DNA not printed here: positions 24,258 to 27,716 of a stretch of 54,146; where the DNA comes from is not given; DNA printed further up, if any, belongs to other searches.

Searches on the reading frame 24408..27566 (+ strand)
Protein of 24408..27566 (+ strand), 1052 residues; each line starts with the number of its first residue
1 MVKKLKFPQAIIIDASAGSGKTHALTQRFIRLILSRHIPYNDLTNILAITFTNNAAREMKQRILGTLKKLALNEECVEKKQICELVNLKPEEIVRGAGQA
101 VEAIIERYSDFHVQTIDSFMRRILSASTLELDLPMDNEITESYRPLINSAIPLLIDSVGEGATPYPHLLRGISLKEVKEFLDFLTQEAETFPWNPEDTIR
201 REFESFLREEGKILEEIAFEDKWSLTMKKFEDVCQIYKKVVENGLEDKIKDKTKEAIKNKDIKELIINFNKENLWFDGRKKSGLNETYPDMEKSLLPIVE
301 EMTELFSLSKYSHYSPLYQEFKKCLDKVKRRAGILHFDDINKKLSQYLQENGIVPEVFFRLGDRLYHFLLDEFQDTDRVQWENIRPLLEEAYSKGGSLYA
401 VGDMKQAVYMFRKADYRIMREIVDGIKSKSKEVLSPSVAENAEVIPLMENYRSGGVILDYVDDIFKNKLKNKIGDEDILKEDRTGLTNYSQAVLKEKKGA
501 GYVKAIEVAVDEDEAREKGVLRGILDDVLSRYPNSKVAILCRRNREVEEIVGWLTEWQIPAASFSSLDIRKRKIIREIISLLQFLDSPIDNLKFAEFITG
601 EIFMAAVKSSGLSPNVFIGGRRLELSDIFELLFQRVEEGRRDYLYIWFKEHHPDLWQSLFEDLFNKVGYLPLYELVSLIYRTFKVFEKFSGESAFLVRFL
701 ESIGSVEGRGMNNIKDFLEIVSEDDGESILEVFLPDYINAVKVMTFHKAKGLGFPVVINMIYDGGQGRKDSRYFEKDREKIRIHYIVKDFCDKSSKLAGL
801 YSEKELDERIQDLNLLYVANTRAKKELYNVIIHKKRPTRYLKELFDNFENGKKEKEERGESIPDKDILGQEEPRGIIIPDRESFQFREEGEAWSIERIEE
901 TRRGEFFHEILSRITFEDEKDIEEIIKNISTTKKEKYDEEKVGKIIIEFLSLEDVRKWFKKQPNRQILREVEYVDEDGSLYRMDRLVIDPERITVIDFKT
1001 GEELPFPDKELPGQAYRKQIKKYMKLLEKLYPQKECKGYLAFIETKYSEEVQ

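Call 47: search_protein_families(library=pfam, proteins=[window:24408-27566:+], max_evalue=0.0001)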
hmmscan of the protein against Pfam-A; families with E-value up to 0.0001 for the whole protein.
window:24408-27566:+ (1052 aa): 5 families
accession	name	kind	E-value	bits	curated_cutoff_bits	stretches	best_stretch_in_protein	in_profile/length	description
PF00580.27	UvrD-helicase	-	7.6e-42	144.3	23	1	9-421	14-265/271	UvrD/REP helicase N-terminal domain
PF13361.12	UvrD_C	-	1.9e-22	80.6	25.6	1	446-828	2-344/350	UvrD-like helicase C-terminal domain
PF13245.12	AAA_19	-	7.9e-10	39.5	25.1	1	9-66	12-64/134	AAA domain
PF12705.13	PDDEXK_1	-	9.2e-07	29.5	22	1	894-1035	28-181/247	PD-(D/E)XK nuclease superfamily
PF13538.12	UvrD_C_2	-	1.8e-06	28.2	27.4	0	809-828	31-50/52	UvrD-like helicase C-terminal domain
